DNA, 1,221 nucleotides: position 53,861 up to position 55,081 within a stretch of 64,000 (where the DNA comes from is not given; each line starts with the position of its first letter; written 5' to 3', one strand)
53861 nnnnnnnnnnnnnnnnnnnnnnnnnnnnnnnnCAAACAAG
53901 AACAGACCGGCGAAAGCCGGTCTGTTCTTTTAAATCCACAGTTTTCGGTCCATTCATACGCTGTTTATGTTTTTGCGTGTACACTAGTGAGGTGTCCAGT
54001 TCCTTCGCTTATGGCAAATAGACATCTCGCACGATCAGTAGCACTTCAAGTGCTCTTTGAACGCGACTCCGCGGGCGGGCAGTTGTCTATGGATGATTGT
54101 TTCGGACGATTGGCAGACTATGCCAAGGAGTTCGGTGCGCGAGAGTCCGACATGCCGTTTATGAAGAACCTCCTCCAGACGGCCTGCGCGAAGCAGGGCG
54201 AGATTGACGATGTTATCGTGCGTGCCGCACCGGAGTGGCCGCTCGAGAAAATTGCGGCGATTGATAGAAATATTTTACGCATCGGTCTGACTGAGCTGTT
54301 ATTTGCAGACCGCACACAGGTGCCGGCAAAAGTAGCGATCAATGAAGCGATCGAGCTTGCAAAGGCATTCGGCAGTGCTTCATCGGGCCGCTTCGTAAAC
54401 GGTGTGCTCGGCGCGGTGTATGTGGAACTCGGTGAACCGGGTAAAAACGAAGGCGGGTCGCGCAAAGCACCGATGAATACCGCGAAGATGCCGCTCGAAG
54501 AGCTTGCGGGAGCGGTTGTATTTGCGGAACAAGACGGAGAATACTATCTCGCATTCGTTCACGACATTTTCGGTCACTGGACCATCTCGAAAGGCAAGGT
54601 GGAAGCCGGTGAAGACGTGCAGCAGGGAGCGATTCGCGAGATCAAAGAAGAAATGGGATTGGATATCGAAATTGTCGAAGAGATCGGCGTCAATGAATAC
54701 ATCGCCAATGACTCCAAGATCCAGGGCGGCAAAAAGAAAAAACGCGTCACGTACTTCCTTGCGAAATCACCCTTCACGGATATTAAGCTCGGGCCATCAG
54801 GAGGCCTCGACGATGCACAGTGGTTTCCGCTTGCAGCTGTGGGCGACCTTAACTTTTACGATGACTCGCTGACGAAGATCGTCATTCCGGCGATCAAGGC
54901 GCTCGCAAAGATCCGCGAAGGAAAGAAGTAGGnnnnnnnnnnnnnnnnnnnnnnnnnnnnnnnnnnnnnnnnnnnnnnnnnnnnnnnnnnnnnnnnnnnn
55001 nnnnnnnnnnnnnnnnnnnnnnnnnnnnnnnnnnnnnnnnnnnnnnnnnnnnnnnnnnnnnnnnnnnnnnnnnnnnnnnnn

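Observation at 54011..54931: NusB fused in frame to a NUDIX hydrolase domain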

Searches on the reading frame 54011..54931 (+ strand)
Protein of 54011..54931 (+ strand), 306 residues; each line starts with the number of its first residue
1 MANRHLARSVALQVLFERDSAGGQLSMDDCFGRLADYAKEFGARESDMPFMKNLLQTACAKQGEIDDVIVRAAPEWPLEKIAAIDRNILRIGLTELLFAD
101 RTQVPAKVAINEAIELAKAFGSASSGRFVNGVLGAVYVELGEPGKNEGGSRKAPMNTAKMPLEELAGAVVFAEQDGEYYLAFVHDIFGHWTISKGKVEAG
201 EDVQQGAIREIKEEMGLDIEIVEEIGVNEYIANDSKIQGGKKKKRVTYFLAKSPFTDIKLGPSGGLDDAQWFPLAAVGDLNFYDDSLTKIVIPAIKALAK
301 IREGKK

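Call 3: search_protein_families(library=pfam, proteins=[window:54011-54931:+], max_evalue=0.01)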
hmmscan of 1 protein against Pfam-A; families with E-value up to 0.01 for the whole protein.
window:54011-54931:+ (306 aa): 2 families
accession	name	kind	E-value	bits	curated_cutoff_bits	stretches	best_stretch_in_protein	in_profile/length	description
PF01029.23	NusB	-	4.7e-30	105.1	23.1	1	7-136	3-131/133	NusB family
PF00293.34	NUDIX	-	1.7e-16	60.9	21.1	1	167-277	7-118/134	NUDIX domain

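Call 4: search_protein_families(library=ncbifam, proteins=[window:54011-54931:+], max_evalue=0.01)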
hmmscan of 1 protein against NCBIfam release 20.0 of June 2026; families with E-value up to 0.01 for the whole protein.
window:54011-54931:+ (306 aa): 20 families
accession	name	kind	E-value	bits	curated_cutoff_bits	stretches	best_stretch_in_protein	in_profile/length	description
TIGR01951.1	nusB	equivalog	4.6e-32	111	88.35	1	4-138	2-129/131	transcription antitermination factor NusB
NF001223.0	PRK00202.1-1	equivalog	2.3e-25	89.3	131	1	2-136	7-140/146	transcription antitermination factor NusB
NF052459.1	OxoGTPPhMutT1Mycb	equivalog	7.4e-10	38.4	475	1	166-285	4-118/292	8-oxo-(d)GTP phosphatase MutT1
NF011494.0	PRK14902.1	equivalog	8e-10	38.1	319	1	34-136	27-125/444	16S rRNA (cytosine(967)-C(5))-methyltransferase RsmB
NF001230.0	PRK00202.2-5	equivalog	5.9e-08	32.7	132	1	57-138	70-149/165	transcription antitermination factor NusB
NF007834.0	PRK10546.1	equivalog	9.5e-07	28.7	156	1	173-235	12-77/135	pyrimidine (deoxy)nucleoside triphosphate diphosphatase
TIGR00563.1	rsmB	equivalog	1.1e-06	28.1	269.05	1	44-136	32-120/437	16S rRNA (cytosine(967)-C(5))-methyltransferase RsmB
NF011493.0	PRK14901.1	equivalog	2.9e-06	26.4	540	1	44-136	36-125/447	16S rRNA (cytosine(967)-C(5))-methyltransferase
NF041652.1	Nud_hyd_Dein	equivalog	7.6e-06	26.2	200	1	185-226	40-81/152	Nudix hydrolase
NF001936.0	PRK00714.1-3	equivalog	9.7e-06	25.5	118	1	174-225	21-73/155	RNA pyrophosphohydrolase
NF006530.0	PRK08999.1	equivalog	1.8e-05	23.9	245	1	185-224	30-69/315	Nudix family hydrolase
NF012016.0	PRK15472.1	equivalog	2.3e-05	24.1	95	1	174-223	13-66/141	nucleoside triphosphatase NudI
NF008044.0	PRK10776.1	equivalog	4.1e-05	23.5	148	1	187-237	30-80/130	8-oxo-dGTP diphosphatase MutT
NF006961.0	PRK09438.1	equivalog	0.00011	21.7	103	1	183-221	27-65/151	dihydroneopterin triphosphate diphosphatase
NF001299.0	PRK00241.1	equivalog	0.0003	20.3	158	1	188-227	159-198/263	NAD(+) diphosphatase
NF001938.0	PRK00714.1-5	equivalog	0.00085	18.7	116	1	188-223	45-81/172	RNA pyrophosphohydrolase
TIGR02705.1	nudix_YtkD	equivalog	0.0038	16.8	154.4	1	194-226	51-83/156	RNA deprotection pyrophosphohydrolase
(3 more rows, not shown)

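Call 6: find_homologous_proteins(query=window:54011-54931:+, max_evalue=0.00001)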
Query window:54011-54931:+ (306 aa): 8000 proteins with E <= 0.00001 among 8000 candidates; the best 120 are listed.
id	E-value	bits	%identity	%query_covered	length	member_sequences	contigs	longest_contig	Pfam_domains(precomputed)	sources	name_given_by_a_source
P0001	1.4e-181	621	92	99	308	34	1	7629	PF00293.35,PF01029.24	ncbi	-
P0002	2.1e-179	614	91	100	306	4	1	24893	PF00293.35,PF01029.24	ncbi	-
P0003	7.1e-170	582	86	100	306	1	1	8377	PF00293.35,PF01029.24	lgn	-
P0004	4.8e-167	573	85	100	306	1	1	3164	PF00293.35,PF01029.24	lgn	-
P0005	2.2e-165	568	84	100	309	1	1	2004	PF00293.35,PF01029.24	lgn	-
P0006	1.8e-164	565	84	100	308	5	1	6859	PF00293.35,PF01029.24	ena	-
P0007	4.5e-164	563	84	100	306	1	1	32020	PF00293.35,PF01029.24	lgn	-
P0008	4.7e-163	560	84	99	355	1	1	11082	PF00293.35,PF01029.24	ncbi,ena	-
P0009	1.3e-162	558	83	99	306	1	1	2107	PF00293.35,PF01029.24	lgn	-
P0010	2.9e-161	554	82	99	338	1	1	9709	PF00293.35,PF01029.24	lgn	-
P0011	6.6e-161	553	82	99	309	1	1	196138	PF00293.35,PF01029.24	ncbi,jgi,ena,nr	ncbi:MAG TPA: transcription antitermination factor NusB [Candidatus Paceibacterota bacterium]|nr:tra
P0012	2.8e-160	551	83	98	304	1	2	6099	PF00293.35,PF01029.24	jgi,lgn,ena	jgi:N utilization substance protein B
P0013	1.4e-159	549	80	100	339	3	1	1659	PF00293.35,PF01029.24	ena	-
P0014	2.6e-159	548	82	98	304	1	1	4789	PF00293.35,PF01029.24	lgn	-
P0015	4.7e-159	547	81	100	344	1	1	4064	PF00293.35,PF01029.24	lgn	-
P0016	2.1e-158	545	82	100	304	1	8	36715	PF00293.35,PF01029.24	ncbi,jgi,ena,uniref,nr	ncbi:transcription antitermination factor NusB [Candidatus Kaiserbacteria bacterium RIFCSPLOWO2_01_F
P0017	2.9e-158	544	81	100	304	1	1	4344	PF00293.35,PF01029.24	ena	-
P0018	3.0e-158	544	81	99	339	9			PF00293.35,PF01029.24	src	-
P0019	3.6e-158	544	82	100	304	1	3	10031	PF00293.35,PF01029.24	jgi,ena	-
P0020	3.7e-158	544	82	100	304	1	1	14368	PF00293.35,PF01029.24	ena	-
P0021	4.1e-158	544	81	100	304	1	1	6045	PF00293.35,PF01029.24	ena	-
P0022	7.0e-158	543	81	98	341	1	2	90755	PF00293.35,PF01029.24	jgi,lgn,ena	jgi:N utilization substance protein B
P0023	9.1e-158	543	81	98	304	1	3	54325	PF00293.35,PF01029.24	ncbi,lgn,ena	ncbi:MAG: transcription antitermination factor NusB [Patescibacteria group bacterium]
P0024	1.3e-157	542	80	100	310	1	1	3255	PF00293.35,PF01029.24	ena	-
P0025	2.1e-157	541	81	98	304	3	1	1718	PF00293.35,PF01029.24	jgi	-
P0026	3.1e-157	541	79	100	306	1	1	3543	PF00293.35,PF01029.24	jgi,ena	-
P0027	4.5e-157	540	83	98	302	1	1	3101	PF00293.35,PF01029.24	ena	-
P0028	6.8e-157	540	80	99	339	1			PF00293.35,PF01029.24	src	-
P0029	6.9e-157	540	79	100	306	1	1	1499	PF00293.35,PF01029.24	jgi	-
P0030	7.1e-157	540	82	98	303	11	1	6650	PF00293.35,PF01029.24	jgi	-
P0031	7.9e-157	539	80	100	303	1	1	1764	PF00293.35,PF01029.24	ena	-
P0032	1.1e-156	539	81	98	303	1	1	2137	PF00293.35,PF01029.24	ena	-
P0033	1.8e-156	538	79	98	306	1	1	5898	PF00293.35,PF01029.24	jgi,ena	-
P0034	2.1e-156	538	81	98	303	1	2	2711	PF00293.35,PF01029.24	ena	-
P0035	2.8e-156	538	81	98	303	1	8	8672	PF00293.35,PF01029.24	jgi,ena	-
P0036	3.0e-156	538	79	100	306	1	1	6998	PF00293.35,PF01029.24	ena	-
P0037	3.7e-156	537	81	98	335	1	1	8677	PF00293.35,PF01029.24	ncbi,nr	ncbi:transcription antitermination factor NusB [Candidatus Kaiserbacteria bacterium]|nr:transcriptio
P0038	4.7e-156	537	80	98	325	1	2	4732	PF00293.35,PF01029.24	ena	-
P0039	4.8e-156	537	80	100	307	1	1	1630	PF00293.35,PF01029.24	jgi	jgi:N utilization substance protein B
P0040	5.9e-156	537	87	91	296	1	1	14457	PF00293.35,PF01029.24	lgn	-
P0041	6.2e-156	537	80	98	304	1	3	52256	PF00293.35,PF01029.24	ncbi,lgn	-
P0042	7.0e-156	536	81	98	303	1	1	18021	PF00293.35,PF01029.24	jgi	jgi:N utilization substance protein B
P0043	7.8e-156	536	79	98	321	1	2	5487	PF00293.35,PF01029.24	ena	-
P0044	8.6e-156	536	80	98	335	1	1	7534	PF00293.35,PF01029.24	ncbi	-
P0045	8.8e-156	536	80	98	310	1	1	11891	PF00293.35,PF01029.24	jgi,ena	-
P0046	9.9e-156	536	80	98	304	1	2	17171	PF00293.35,PF01029.24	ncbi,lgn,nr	ncbi:transcription antitermination factor NusB [Candidatus Kaiserbacteria bacterium]|nr:transcriptio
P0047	1.0e-155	536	81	98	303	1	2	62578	PF00293.35,PF01029.24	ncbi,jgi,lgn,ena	-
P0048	1.4e-155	535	80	98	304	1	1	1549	PF00293.35,PF01029.24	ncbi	-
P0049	1.5e-155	535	81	98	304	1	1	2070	PF00293.35,PF01029.24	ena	-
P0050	2.3e-155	535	79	98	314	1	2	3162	PF00293.35,PF01029.24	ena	-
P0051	2.7e-155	534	86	91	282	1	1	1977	PF00293.35,PF01029.24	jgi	jgi:N utilization substance protein B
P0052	4.0e-155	534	79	98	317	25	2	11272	PF00293.35,PF01029.24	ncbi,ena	-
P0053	4.5e-155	534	79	98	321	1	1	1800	PF00293.35,PF01029.24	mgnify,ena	mgnify:FL=1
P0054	4.8e-155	534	80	98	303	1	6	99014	PF00293.35,PF01029.24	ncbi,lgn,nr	ncbi:transcription antitermination factor NusB [Candidatus Kaiserbacteria bacterium]|nr:transcriptio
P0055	5.1e-155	534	80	98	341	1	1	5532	PF00293.35,PF01029.24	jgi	jgi:N utilization substance protein B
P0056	5.7e-155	533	79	98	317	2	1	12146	PF00293.35,PF01029.24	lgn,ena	-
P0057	5.8e-155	533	79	98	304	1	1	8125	PF00293.35,PF01029.24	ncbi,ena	-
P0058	6.2e-155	533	79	98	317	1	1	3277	PF00293.35,PF01029.24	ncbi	-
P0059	7.2e-155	533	79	98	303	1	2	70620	PF00293.35,PF01029.24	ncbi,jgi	ncbi:MAG: hypothetical protein RLZZ416_593 [Candidatus Parcubacteria bacterium]|jgi:N utilization su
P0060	7.6e-155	533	80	98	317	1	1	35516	PF00293.35,PF01029.24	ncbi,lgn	-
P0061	8.3e-155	533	79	98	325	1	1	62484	PF00293.35,PF01029.24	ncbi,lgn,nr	ncbi:MAG: transcription antitermination factor NusB [bacterium]|nr:transcription antitermination fac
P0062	8.4e-155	533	80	98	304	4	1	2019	PF00293.35,PF01029.24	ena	-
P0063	1.0e-154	533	79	98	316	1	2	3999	PF00293.35,PF01029.24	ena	-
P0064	1.1e-154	533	80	98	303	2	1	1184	PF00293.35,PF01029.24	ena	-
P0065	1.1e-154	532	79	98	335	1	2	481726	PF00293.35,PF01029.24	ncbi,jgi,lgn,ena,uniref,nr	ncbi:transcription antitermination factor NusB [Candidatus Kaiserbacteria bacterium CG10_big_fil_rev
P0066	1.3e-154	532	79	98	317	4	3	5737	PF00293.35,PF01029.24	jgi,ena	-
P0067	2.0e-154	532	79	98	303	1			PF00293.35,PF01029.24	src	-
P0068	2.5e-154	531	79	98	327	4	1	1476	PF00293.35,PF01029.24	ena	-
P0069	2.7e-154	531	80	98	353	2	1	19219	PF00293.35,PF01029.24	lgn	-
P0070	2.7e-154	531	79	98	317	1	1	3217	PF00293.35,PF01029.24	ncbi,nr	ncbi:MAG: transcription antitermination factor NusB [bacterium]|nr:transcription antitermination fac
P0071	2.8e-154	531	79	99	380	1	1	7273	PF00293.35,PF01029.24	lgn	-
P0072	3.0e-154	531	79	98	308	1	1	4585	PF00293.35,PF01029.24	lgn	-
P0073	3.8e-154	531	79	100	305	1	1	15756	PF00293.35,PF01029.24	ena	-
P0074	4.7e-154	530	81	98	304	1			PF00293.35,PF01029.24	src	-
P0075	7.1e-154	530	80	98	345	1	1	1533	PF00293.35,PF01029.24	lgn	-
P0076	7.5e-154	530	79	98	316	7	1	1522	PF00293.35,PF01029.24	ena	-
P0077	8.1e-154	530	80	98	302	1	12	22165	PF00293.35,PF01029.24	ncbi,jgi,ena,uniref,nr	ncbi:transcription antitermination factor NusB [Candidatus Kaiserbacteria bacterium RIFCSPHIGHO2_02_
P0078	8.8e-154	529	80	98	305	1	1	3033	PF00293.35,PF01029.24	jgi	jgi:N utilization substance protein B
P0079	8.9e-154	529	79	98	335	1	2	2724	PF00293.35,PF01029.24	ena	-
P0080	1.1e-153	529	80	98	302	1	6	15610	PF00293.35,PF01029.24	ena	-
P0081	1.2e-153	529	79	98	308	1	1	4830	PF00293.35,PF01029.24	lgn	-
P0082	1.2e-153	529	79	98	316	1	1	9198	PF00293.35,PF01029.24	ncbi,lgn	-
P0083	1.4e-153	529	78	98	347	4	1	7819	PF00293.35,PF01029.24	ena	-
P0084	1.5e-153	529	79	98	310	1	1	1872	PF00293.35,PF01029.24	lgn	-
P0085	2.0e-153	528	79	98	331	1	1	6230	PF00293.35,PF01029.24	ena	-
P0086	2.0e-153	528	80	98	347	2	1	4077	PF00293.35,PF01029.24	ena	-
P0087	2.2e-153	528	78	100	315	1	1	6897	PF00293.35,PF01029.24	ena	-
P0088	2.5e-153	528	79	98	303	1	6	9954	PF00293.35,PF01029.24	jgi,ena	-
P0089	3.2e-153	528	78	100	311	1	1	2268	PF00293.35,PF01029.24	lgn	-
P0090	5.0e-153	527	78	98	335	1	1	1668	PF00293.35,PF01029.24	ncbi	-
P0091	5.3e-153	527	78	98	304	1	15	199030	PF00293.35,PF01029.24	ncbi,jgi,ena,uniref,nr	ncbi:transcription antitermination factor NusB [Candidatus Kaiserbacteria bacterium RIFCSPHIGHO2_01_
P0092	6.6e-153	527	78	98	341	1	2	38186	PF00293.35,PF01029.24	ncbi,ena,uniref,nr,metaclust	ncbi:transcription antitermination factor NusB [Candidatus Kaiserbacteria bacterium RIFCSPHIGHO2_02_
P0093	1.2e-152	526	80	98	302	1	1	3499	PF00293.35,PF01029.24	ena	-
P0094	1.3e-152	526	79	99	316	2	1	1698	PF00293.35,PF01029.24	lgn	-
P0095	1.6e-152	525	79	98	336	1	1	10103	PF00293.35,PF01029.24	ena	-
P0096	1.8e-152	525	80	98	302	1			PF00293.35,PF01029.24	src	-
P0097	2.0e-152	525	79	98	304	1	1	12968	PF00293.35,PF01029.24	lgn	-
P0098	2.6e-152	525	79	98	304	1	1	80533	PF00293.35,PF01029.24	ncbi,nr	ncbi:transcription antitermination factor NusB [Candidatus Kaiserbacteria bacterium]|nr:transcriptio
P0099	3.2e-152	524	79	99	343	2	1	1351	PF00293.35,PF01029.24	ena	-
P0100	4.6e-152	524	79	98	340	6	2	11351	PF00293.35,PF01029.24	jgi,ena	-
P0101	4.7e-152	524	79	98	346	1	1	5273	PF00293.35,PF01029.24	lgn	-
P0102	5.0e-152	524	79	100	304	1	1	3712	PF00293.35,PF01029.24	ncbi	-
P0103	7.8e-152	523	78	98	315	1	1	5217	PF00293.35,PF01029.24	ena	-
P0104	8.6e-152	523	78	98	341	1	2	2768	PF00293.35,PF01029.24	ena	-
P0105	1.1e-151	523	76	100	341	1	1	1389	PF00293.35,PF01029.24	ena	-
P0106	1.1e-151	523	78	98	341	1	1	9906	PF00293.35,PF01029.24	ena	-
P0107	1.2e-151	522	78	98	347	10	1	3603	PF00293.35,PF01029.24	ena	-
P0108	1.5e-151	522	79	98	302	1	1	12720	PF00293.35,PF01029.24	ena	-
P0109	1.7e-151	522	78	98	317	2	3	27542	PF00293.35,PF01029.24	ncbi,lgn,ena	-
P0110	2.2e-151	522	78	98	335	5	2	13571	PF00293.35,PF01029.24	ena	-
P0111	2.4e-151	521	79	99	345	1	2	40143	PF00293.35,PF01029.24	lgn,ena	-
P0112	2.6e-151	521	79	98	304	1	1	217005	PF00293.35,PF01029.24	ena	-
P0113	2.7e-151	521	78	98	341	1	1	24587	PF00293.35,PF01029.24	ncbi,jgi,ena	jgi:N utilization substance protein B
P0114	3.4e-151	521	78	98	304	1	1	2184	PF00293.35,PF01029.24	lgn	-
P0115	3.6e-151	521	78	98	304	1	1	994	PF00293.35,PF01029.24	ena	-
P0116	4.0e-151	521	78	98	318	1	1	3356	PF00293.35,PF01029.24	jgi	jgi:N utilization substance protein B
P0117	4.6e-151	521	77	98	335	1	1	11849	PF00293.35,PF01029.24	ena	-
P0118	6.9e-151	520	77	98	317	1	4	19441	PF00293.35,PF01029.24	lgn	-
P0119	8.8e-151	520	78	100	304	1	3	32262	PF00293.35,PF01029.24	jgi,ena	-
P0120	9.9e-151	519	77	98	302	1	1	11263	PF00293.35,PF01029.24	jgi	jgi:N utilization substance protein B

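Call 15: search_protein_representatives(protein=window:54011-54931:+)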
Query: 306 residues. Proteins with E-value up to 0.001 (for the whole library): 15407; up to 1e-10: 4128; up to 1e-30: 99. The best 150 are listed.
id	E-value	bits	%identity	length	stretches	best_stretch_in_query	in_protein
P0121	3.5e-107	374.8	60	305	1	1-300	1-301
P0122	1.8e-99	349.6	67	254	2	156-300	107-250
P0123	4.6e-82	292.4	52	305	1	1-299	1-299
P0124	6.1e-76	272.3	51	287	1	38-299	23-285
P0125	3.2e-74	266.7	52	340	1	3-299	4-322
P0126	6.0e-72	259.2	50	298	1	1-288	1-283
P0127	9.2e-72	258.6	48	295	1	2-288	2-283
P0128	1.5e-70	254.6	48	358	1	1-297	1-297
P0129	2.5e-69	250.6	60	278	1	1-204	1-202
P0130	1.5e-67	244.7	45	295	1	1-287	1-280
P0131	1.1e-66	241.9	47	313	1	1-287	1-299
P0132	5.7e-66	239.6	46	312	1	3-292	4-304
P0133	1.1e-64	235.4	42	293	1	1-296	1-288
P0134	4.8e-62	226.7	42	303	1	1-298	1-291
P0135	2.7e-60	221.0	44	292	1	1-291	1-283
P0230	2.4e-29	119.3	58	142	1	187-290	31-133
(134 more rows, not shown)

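Call 20: find_related_loci(query=A1, collection=genome_contigs, flank=6000)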
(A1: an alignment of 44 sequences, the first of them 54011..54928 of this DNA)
Query A1 (306 aa) in genome_contigs; peptide patterns used: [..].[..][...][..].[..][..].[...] (x = any residue, [..] = any of these).
600 stretches matched a pattern (row limit reached: there are more); 594 encode a relative of the query (tblastn E <= 1e-3); the best 80 are kept; 80 distinct loci.
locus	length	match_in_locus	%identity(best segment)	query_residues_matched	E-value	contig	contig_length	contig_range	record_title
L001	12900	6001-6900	71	1-300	5e-141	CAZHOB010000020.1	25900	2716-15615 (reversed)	MAG TPA_asm: uncultured Candidatus Saccharibacteria bacterium isolate SRP193066_co2_91 genome assembly, contig: NODE_988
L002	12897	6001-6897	71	1-300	2e-133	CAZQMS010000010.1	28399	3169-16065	MAG TPA_asm: uncultured Candidatus Saccharibacteria bacterium isolate SRP329715_co2_386 genome assembly, contig: NODE_34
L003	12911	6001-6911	81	1-300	4e-136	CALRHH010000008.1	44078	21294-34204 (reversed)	MAG: Candidatus Nomurabacteria bacterium isolate Ike-100m-40 genome assembly, contig: Ike-100-c271, whole genome shotgun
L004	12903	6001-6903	60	1-306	9e-113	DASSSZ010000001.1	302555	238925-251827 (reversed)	MAG TPA_asm: Candidatus Paceibacterota bacterium isolate SMAG_U528 k141_1405371, whole genome shotgun sequence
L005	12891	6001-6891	59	1-298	5e-109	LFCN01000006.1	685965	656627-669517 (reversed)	MAG: Parcubacteria bacterium C7867-004 C7867_00001, whole genome shotgun sequence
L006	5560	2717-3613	59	1-298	1e-107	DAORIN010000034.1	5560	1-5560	MAG TPA_asm: Candidatus Paceibacterota bacterium isolate AMR_MDS_5576 NODE_2772_length_5560_cov_5.098638, whole genome s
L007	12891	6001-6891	57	1-302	5e-107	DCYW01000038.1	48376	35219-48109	MAG TPA_asm: Patescibacteria group bacterium UBA2100 UBA2100_contig_361, whole genome shotgun sequence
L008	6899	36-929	57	1-302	3e-106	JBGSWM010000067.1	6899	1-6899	MAG: Candidatus Paceibacteria bacterium isolate JTS-AC481 k141_3387921, whole genome shotgun sequence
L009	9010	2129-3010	56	1-298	1e-104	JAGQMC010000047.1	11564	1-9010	MAG: Candidatus Kaiserbacteria bacterium isolate HKST-UBA32 k127_3316815, whole genome shotgun sequence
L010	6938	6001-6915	56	1-303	1e-104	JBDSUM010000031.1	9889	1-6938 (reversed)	MAG: Candidatus Paceibacterota bacterium isolate cluster1_bin.581 k127_9535655, whole genome shotgun sequence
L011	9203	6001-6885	55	1-299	6e-104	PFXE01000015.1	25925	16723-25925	MAG: Candidatus Zambryskibacteria bacterium CG_4_9_14_3_um_filter_40_16 CG_4_9_14_3_um_filter_150_scaffold_1557_c, whole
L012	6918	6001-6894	75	1-300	5e-152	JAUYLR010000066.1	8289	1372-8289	MAG: bacterium isolate C24_metabat.bin.43 C24_k141_74516, whole genome shotgun sequence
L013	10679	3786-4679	56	1-300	8e-103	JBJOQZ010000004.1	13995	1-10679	MAG: Candidatus Parcubacteria bacterium isolate yakimariver_2019_sw_WHONDRS-S19S_0060_B_bin.61 scaffold_3673608, whole g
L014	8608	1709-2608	56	1-300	3e-102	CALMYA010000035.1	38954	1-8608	MAG TPA_asm: uncultured bacterium isolate SRR6158316_bin.29_CONCOCT_v1.1_MAG genome assembly, contig: ERZ1749643.101, wh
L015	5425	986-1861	56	1-298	4e-102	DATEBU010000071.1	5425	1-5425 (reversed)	MAG TPA_asm: Candidatus Paceibacterota bacterium isolate SMAG_U8252 k141_315080, whole genome shotgun sequence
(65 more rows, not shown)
